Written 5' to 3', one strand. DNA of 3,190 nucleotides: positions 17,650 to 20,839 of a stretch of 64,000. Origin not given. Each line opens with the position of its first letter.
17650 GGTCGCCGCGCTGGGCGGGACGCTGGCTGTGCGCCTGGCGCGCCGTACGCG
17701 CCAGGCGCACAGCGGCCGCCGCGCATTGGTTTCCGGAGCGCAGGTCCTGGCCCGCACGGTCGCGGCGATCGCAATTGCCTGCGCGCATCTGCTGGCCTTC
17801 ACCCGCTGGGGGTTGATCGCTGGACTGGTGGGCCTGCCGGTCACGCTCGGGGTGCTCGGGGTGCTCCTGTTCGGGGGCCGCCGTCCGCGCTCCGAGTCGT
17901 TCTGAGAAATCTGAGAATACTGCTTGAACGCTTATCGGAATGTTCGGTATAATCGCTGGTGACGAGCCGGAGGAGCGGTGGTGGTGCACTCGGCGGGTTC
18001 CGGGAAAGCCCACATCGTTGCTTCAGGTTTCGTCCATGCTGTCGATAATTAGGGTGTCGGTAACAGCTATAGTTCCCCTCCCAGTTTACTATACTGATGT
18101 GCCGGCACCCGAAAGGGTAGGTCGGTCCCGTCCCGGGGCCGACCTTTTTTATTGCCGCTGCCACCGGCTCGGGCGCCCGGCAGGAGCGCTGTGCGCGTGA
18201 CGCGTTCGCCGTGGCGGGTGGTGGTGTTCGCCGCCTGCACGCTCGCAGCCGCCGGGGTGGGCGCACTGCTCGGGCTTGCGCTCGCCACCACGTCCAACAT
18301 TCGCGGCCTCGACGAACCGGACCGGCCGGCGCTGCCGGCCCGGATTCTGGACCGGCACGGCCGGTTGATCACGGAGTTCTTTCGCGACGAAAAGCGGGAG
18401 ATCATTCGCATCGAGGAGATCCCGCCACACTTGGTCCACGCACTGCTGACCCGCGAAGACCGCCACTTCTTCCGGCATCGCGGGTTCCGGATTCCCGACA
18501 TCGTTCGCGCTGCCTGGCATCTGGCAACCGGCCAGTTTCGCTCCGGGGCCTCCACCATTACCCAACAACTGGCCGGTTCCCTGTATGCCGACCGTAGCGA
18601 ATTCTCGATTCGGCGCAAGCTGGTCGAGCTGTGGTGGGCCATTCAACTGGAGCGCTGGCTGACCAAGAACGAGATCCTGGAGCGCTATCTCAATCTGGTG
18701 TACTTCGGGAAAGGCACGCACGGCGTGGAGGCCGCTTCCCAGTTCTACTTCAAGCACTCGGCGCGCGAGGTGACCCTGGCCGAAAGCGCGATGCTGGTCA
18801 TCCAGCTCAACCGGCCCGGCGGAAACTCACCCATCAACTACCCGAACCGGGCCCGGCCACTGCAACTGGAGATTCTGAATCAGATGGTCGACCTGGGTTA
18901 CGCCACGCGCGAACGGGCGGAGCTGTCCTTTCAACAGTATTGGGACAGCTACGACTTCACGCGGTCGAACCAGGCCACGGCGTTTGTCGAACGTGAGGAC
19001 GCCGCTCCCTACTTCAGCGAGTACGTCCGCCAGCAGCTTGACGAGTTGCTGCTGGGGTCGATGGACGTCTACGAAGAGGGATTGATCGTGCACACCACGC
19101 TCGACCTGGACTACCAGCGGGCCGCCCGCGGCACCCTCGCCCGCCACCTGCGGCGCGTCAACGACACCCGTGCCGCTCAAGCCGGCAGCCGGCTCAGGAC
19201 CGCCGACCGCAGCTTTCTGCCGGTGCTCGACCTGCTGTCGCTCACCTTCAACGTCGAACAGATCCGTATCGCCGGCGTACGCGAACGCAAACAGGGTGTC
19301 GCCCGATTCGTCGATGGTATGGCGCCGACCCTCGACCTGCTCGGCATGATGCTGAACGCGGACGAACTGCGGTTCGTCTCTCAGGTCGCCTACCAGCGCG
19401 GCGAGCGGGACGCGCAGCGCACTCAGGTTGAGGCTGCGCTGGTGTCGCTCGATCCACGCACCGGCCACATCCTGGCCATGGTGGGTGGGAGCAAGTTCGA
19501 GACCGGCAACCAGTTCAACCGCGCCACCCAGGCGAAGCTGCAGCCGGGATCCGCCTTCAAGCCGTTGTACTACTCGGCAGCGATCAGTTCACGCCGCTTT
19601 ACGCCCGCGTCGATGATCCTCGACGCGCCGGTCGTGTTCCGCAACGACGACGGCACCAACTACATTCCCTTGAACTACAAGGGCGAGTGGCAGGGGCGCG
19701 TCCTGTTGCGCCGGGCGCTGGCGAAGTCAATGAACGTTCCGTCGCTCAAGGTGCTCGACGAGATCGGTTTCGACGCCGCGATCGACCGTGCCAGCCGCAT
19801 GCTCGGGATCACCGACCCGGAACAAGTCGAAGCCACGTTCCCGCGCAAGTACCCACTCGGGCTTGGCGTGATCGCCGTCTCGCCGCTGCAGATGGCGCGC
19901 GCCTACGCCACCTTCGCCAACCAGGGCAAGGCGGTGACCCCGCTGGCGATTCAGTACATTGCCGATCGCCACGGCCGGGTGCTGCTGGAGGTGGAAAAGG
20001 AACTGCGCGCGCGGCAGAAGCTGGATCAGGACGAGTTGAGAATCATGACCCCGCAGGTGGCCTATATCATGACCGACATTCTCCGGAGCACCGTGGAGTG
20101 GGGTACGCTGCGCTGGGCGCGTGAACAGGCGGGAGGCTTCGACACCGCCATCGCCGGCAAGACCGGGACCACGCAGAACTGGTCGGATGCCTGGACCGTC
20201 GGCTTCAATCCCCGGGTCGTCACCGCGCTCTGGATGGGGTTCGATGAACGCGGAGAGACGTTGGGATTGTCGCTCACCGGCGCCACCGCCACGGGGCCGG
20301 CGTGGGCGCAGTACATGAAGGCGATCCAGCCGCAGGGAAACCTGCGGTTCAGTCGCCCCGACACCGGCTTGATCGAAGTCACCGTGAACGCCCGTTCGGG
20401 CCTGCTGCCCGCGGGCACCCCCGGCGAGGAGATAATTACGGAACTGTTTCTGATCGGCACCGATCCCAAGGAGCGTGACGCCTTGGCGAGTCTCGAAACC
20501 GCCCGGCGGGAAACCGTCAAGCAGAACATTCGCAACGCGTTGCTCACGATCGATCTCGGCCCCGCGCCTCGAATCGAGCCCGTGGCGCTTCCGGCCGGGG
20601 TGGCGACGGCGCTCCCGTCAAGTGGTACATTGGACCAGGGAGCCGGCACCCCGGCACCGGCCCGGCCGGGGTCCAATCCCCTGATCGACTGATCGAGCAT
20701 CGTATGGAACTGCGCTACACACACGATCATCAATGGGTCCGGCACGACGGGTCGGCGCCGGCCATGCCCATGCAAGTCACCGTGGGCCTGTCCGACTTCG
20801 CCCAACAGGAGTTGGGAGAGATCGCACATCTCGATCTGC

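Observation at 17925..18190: Promoter-to-terminator unit of ~190 nt with no credible ORF, immediately upstream of PBP1A: candidate sRNA or riboswitch-like leader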

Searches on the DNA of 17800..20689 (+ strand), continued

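Call 63: search_rna_families(source=L033, start=5740, end=5940, threshold=evalue, max_evalue=10)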
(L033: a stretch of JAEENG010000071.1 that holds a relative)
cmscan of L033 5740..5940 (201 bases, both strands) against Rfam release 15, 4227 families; matches with E-value up to 10: 27.
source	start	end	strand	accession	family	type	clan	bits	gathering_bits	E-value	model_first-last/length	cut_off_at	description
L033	5816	5900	+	RF02651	SorY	Gene; sRNA;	-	28.7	111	0.00029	1-83/83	no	Singlet oxygen resistance RNA Y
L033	5842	5899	+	RF02784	SorX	Gene; sRNA;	-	28.6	46.6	2.6e-05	1-73/73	no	Singlet oxygen resistance RNA X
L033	5806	5898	-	RF02420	Bp1_162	Gene; sRNA;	-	24.2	50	0.028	1-100/100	no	Burkholderia sRNA Bp1_Cand612_SIPHT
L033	5789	5901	+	RF00444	PrrF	Gene; sRNA;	-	23.2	90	0.041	1-150/150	no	PrrF RNA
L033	5766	5902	+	RF00034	RprA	Gene; sRNA;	-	23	70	1.3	1-108/108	no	RprA RNA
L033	5853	5908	+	RF00519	suhB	Gene; sRNA;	CL00108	20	41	0.038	1-77/77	no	Makes More Granules Regulator RNA (mmgR)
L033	5833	5900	+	RF02837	anti-hemB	Gene; sRNA;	-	19.9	49.5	0.011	1-81/81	no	Burkholderia RNA 7 (anti-hemB)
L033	5773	5905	+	RF00558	L20_leader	Cis-reg; leader;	-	19.6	58.7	0.091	1-127/127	no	Ribosomal protein L20 leader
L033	5795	5896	+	RF02875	AS-pc01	Gene; antisense;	-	18.3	79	0.4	1-99/99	no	Antisense to pHK01_035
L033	5797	5903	-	RF00516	ylbH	Cis-reg; leader;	-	17.8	50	0.074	1-122/122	no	ylbH leader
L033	5751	5779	-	RF00480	HIV_FE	Cis-reg; frameshift_element;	-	17.6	45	3.1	1-52/52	no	HIV Ribosomal frameshift signal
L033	5864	5907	+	RF03533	SQ1002_RNA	Gene; sRNA;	-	16.9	128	0.11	192-235/237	no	Clostridioides difficile sRNA SQ1002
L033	5831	5900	+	RF02278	Betaproteobacteria_toxic_sRNA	Gene; sRNA;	-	16.7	50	0.34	1-64/64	no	Betaproteobacteria toxic small RNA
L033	5843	5898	+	RF01388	isrD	Gene; sRNA;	-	15.3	37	0.98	1-51/51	no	isrD Hfq binding RNA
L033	5859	5902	-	RF01690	Bacillaceae-1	Gene; sRNA;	-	15.1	35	1.5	1-67/67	no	Bacillaceae-1 RNA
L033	5790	5896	+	RF01386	isrB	Gene; sRNA;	-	14.8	35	1.6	1-87/87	no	isrB Hfq binding RNA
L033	5865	5899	+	RF00057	RyhB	Gene; sRNA;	-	14.5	55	2.6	1-67/67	no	RyhB RNA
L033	5740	5813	-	RF01504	Afu_254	Gene; sRNA;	-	14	60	4.7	1-77/158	3'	A. fumigatus sRNA Afu_254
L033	5865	5901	+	RF02419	Spd-sr37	Gene; sRNA;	-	14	45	4.8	25-61/67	no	Streptococcus sRNA Spd-sr37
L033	5872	5896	+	RF02069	STnc70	Gene; sRNA;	-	13.2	40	1.7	117-141/149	no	Enterobacterial sRNA STnc70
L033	5762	5901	+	RF02834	VqmR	Gene; sRNA;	-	13.2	76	2.6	1-154/154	no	Vibrio RNA VqmR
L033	5876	5905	-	RF01420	snoR113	Gene; snRNA; snoRNA; CD-box;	-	12.9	47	3.5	1-103/103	no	Small nucleolar RNA snoR113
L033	5767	5797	+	RF00180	REN-SRE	Cis-reg;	-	12.8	41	0.86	1-37/37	no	Renin stability regulatory element (REN-SRE)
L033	5871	5919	-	RF00382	DnaX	Cis-reg; frameshift_element;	-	12.1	35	2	1-65/65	no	DnaX ribosomal frameshifting element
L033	5874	5896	+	RF00019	Y_RNA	Gene;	-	11.7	38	9.5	1-96/96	no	Y RNA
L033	5740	5899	+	RF02423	Bp1_781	Gene; sRNA;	-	11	80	0.66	51-230/230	5'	Burkholderia sRNA Bp1_Cand871_SIPHT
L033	5869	5940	-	RF02601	BASRCI337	Gene; sRNA;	-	11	229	1.4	107-191/191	5'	Brucella sRNA CI337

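Call 65: build_rna_model(alignment_id=A8)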
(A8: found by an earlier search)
Model R2 built from alignment A8 (30 sequences, 148 columns); structure: stored with the alignment.
model positions 87; base pairs 25; branch points 2; effective number of sequences 3.8; information 0.654 bits per position. Calibrated on 0.2 Mb of random sequence (short: E-values are rough).
structure used (alignment columns):
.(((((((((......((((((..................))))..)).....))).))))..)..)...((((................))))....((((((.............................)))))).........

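Call 67: search_with_rna_model(model_id=R2, sources=[window, L001, L002, L003, L004, L005, L007, L010, L012, L014, L016, L018, L019, L020, L026, L027, L031, L033, L034, L035, L038, L039, L040, L041, L042, L046, L054, L081, L082, L083, L204, L205, L206, L084, L085, L086, L087, L088, L089, L090, L091, L092, L093, L094, L095, L096, L097, L098, L099, L100, L101, L102, L103, L104, L105, L106, L107, L108, L109, L110, L111, L112, L113, L114, L115, L116, L117, L118, L119, L120, L121, L122, L123, L124, L125, L126, L127, L128, L129, L130, L131, L132, L133, L134, L135, L136, L137, L138, L139, L140, L141, L142, L143, L144, L145, L146, L147, L148, L149, L150], max_evalue=0.0001, make_alignment=true)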
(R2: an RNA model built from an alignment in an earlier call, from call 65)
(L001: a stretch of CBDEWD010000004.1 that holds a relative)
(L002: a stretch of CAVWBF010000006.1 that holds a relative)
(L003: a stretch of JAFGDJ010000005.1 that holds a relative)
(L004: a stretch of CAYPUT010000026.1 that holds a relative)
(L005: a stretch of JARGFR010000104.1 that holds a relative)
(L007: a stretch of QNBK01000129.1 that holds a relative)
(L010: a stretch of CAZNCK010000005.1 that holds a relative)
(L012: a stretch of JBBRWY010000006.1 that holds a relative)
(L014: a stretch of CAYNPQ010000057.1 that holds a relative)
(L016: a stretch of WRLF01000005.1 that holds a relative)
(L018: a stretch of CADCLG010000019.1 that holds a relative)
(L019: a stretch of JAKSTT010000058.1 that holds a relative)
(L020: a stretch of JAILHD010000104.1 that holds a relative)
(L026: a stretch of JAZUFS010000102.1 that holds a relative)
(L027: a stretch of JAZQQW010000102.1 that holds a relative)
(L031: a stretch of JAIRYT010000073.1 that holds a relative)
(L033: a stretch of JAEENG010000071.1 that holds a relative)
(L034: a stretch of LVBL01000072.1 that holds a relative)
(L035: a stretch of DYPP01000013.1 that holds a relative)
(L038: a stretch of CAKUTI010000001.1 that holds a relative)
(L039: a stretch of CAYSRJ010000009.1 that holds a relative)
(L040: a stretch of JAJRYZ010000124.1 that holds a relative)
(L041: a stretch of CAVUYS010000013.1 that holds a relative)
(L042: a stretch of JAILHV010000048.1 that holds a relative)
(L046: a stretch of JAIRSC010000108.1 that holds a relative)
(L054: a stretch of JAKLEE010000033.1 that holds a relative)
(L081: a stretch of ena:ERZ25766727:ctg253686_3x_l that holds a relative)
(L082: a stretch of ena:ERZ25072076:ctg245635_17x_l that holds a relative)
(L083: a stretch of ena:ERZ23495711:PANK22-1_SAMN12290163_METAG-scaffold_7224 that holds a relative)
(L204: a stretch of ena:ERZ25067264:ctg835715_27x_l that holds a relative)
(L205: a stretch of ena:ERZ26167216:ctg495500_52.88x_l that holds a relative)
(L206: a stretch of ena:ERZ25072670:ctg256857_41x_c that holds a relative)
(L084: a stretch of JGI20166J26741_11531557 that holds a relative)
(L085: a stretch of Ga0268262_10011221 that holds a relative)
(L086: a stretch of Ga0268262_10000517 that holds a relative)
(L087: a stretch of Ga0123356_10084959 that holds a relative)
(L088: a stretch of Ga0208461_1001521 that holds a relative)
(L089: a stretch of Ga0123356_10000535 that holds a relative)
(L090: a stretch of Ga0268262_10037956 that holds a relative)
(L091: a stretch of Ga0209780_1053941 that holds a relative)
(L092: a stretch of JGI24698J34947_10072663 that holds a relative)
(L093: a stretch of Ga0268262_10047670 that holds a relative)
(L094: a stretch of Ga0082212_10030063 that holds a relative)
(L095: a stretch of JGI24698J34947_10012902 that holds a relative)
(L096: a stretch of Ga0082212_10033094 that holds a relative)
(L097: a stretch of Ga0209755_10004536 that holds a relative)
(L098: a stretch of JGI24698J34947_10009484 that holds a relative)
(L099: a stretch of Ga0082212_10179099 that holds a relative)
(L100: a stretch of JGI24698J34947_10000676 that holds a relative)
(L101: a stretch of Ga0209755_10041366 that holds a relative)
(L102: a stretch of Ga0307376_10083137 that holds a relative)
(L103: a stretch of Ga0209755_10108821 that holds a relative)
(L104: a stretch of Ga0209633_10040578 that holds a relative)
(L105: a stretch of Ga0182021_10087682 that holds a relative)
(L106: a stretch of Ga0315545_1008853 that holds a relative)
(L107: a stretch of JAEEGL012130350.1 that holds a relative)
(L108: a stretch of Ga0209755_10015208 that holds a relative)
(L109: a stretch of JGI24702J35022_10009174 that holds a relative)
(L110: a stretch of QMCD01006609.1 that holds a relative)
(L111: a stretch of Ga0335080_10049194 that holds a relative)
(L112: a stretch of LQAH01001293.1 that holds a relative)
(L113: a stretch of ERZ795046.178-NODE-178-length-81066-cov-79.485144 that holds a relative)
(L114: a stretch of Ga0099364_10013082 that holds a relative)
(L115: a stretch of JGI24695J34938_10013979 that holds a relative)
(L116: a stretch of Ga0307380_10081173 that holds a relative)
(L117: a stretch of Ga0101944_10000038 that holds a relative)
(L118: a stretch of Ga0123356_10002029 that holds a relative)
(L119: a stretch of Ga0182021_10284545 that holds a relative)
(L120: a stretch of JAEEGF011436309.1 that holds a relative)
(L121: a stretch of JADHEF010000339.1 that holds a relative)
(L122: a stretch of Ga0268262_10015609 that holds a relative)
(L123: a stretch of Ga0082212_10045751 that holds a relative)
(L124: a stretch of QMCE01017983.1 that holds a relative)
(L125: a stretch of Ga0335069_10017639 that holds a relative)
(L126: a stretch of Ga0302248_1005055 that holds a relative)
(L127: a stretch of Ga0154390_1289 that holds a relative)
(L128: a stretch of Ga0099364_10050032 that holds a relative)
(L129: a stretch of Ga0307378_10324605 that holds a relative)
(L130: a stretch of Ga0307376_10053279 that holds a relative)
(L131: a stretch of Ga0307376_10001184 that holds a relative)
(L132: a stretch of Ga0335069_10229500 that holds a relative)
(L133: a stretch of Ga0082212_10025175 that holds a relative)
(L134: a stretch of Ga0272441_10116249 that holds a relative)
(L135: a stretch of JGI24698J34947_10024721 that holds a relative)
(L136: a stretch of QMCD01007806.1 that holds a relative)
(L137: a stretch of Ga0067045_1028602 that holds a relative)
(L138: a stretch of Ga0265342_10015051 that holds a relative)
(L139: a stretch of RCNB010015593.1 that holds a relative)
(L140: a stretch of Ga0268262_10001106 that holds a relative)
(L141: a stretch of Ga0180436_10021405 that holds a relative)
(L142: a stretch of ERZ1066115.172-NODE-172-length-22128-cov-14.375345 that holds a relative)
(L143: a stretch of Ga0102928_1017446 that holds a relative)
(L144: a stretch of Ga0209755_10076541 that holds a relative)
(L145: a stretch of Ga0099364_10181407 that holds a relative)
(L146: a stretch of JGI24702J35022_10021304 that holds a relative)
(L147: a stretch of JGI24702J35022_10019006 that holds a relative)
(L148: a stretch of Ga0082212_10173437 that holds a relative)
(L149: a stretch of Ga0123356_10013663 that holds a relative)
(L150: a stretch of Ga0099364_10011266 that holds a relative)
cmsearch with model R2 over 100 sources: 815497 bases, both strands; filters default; matches with E-value up to 0.0001: 95.
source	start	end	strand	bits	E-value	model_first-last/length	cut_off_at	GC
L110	8194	8279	+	88.3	2.8e-16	1-87/87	no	0.5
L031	5786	5871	+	84.3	2.1e-15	1-87/87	no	0.53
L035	5751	5835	+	83.9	2.6e-15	1-87/87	no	0.55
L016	5760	5845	+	81.4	9.1e-15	1-87/87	no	0.53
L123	3813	3900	+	80.1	1.7e-14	1-87/87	no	0.47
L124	1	85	-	79.2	2.7e-14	1-87/87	no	0.49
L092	338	425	-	78.7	3.4e-14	1-87/87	no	0.52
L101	1715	1802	+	78.6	3.6e-14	1-87/87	no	0.51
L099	1017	1104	-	77.8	5.4e-14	1-87/87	no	0.49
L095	2105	2192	-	77.5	6.4e-14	1-87/87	no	0.5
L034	5787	5873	+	76.4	1.1e-13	1-87/87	no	0.57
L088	4201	4288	-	75.4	1.8e-13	1-87/87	no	0.52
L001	5726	5822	+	73.2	5.3e-13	1-87/87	no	0.57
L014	979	1073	+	72.9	6.3e-13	1-87/87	no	0.55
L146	3299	3386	+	72.5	7.4e-13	1-87/87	no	0.45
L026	4780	4868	+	72.5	7.6e-13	1-87/87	no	0.55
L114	3307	3404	+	72.2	8.8e-13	1-87/87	no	0.46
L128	1008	1105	+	71.3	1.4e-12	1-87/87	no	0.5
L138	480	576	+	71.1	1.5e-12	1-87/87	no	0.54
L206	2288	2384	+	71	1.6e-12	1-87/87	no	0.55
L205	2286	2381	+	70.8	1.8e-12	1-87/87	no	0.52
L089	614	712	+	70.6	2e-12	1-87/87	no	0.44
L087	1346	1444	-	70.1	2.5e-12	1-87/87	no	0.47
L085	1033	1131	-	69.6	3.3e-12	1-87/87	no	0.47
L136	2542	2642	-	69.5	3.3e-12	1-87/87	no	0.46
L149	1052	1152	-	69.1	4.2e-12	1-87/87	no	0.45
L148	992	1089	+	68.9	4.5e-12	1-87/87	no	0.45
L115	1289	1387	-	68.9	4.5e-12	1-87/87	no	0.43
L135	459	557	-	68.7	5.2e-12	1-87/87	no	0.43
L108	6686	6781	+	68.7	5.2e-12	1-87/87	no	0.46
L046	5745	5839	+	68.6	5.4e-12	1-87/87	no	0.51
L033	5815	5901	+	68.4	5.9e-12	1-87/87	no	0.55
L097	7052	7150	-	68.4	6e-12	1-87/87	no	0.43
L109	5453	5551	-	68.2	6.4e-12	1-87/87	no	0.48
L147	2273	2371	-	68.2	6.4e-12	1-87/87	no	0.48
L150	12109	12208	-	68.1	6.7e-12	1-87/87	no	0.47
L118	2197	2296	+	67.4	9.8e-12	1-87/87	no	0.45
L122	602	700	+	67.1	1.1e-11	1-87/87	no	0.48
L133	621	722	+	66.4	1.6e-11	1-87/87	no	0.44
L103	2450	2547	+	66.3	1.7e-11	1-87/87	no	0.45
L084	1320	1418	+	66.2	1.8e-11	1-87/87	no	0.48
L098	4602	4703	+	66.1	1.9e-11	1-87/87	no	0.46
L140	1766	1866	-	65.9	2e-11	1-87/87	no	0.46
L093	2278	2376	+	65.6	2.4e-11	1-87/87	no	0.49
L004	5845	5936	+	65.5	2.5e-11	1-87/87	no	0.49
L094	429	528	+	65.4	2.6e-11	1-87/87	no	0.48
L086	1464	1564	+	65.3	2.8e-11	1-87/87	no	0.5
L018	5734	5817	+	65.1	3.1e-11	1-87/87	no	0.5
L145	1704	1802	+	64.9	3.4e-11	1-87/87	no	0.49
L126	4306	4396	-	64.7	3.7e-11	1-87/87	no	0.52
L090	643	743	+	64.6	3.9e-11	1-87/87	no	0.45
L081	2867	2966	+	64.5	4.1e-11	1-87/87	no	0.54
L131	8920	9015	+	64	5.4e-11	1-87/87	no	0.51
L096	4134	4232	-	63.7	6.1e-11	1-87/87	no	0.47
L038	5824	5912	+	63.2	8e-11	1-87/87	no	0.6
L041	5817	5912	+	62.4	1.2e-10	1-87/87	no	0.5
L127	254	349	+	62.4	1.2e-10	1-87/87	no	0.5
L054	5806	5901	+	62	1.4e-10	1-87/87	no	0.64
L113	5882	5975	+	61.8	1.6e-10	1-87/87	no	0.51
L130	618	713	-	61.7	1.6e-10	1-87/87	no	0.51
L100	12574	12672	+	61.5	1.8e-10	1-87/87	no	0.49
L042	5838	5926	+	61.4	1.9e-10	1-87/87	no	0.61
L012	5787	5874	+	61.3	2e-10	1-87/87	no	0.53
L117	6222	6311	+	59.4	5.2e-10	1-87/87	no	0.48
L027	5801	5887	+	58.8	7.3e-10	1-87/87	no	0.57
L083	700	797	+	58.3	9e-10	1-87/87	no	0.59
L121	2205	2297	-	57.7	1.2e-09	1-87/87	no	0.42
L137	11727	11827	-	57.6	1.3e-09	1-87/87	no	0.41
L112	3861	3946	-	57.5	1.3e-09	1-87/87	no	0.53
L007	4504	4602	+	57.1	1.6e-09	1-87/87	no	0.59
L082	2865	2962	+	57.1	1.7e-09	1-87/87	no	0.55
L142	375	473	-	57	1.7e-09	1-87/87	no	0.64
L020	5850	5933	+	56.9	1.9e-09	1-87/87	no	0.5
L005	5332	5423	+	56.8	1.9e-09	1-87/87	no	0.63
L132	142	231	-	56.7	2e-09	1-87/87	no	0.57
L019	3775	3859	+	56.7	2.1e-09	1-87/87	no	0.54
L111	2027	2117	+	56.2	2.6e-09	1-87/87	no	0.56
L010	5770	5859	+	56.2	2.6e-09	1-87/87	no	0.59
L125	1138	1228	+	56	2.9e-09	1-87/87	no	0.56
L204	2364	2461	+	55.6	3.4e-09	1-87/87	no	0.58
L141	1627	1719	+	55.4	3.9e-09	1-87/87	no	0.61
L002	5659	5749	+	54.7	5.4e-09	1-87/87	no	0.53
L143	572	661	+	54.1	7.4e-09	1-87/87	no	0.48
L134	758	852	-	53.1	1.2e-08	1-87/87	no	0.48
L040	5809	5892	+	52.9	1.3e-08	1-87/87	no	0.42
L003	8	99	+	52.7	1.5e-08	1-87/87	no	0.47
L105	3521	3611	+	52.7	1.5e-08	1-87/87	no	0.56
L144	228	308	-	49.6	7e-08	1-87/87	no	0.46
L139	271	370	-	49.5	7.5e-08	1-87/87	no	0.58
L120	3596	3673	-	48.2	1.4e-07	1-87/87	no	0.38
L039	5670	5750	+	48.1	1.5e-07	1-87/87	no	0.37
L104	3131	3213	+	47.2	2.4e-07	1-87/87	no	0.53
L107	474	551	+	47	2.6e-07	1-87/87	no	0.38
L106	7061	7141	+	42.9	2e-06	1-87/87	no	0.4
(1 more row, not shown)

Alignment A10: 95 matches aligned to the model, 144 columns, each read 5' to 3' on its own strand. Consensus structure (alignment columns), stored with it:
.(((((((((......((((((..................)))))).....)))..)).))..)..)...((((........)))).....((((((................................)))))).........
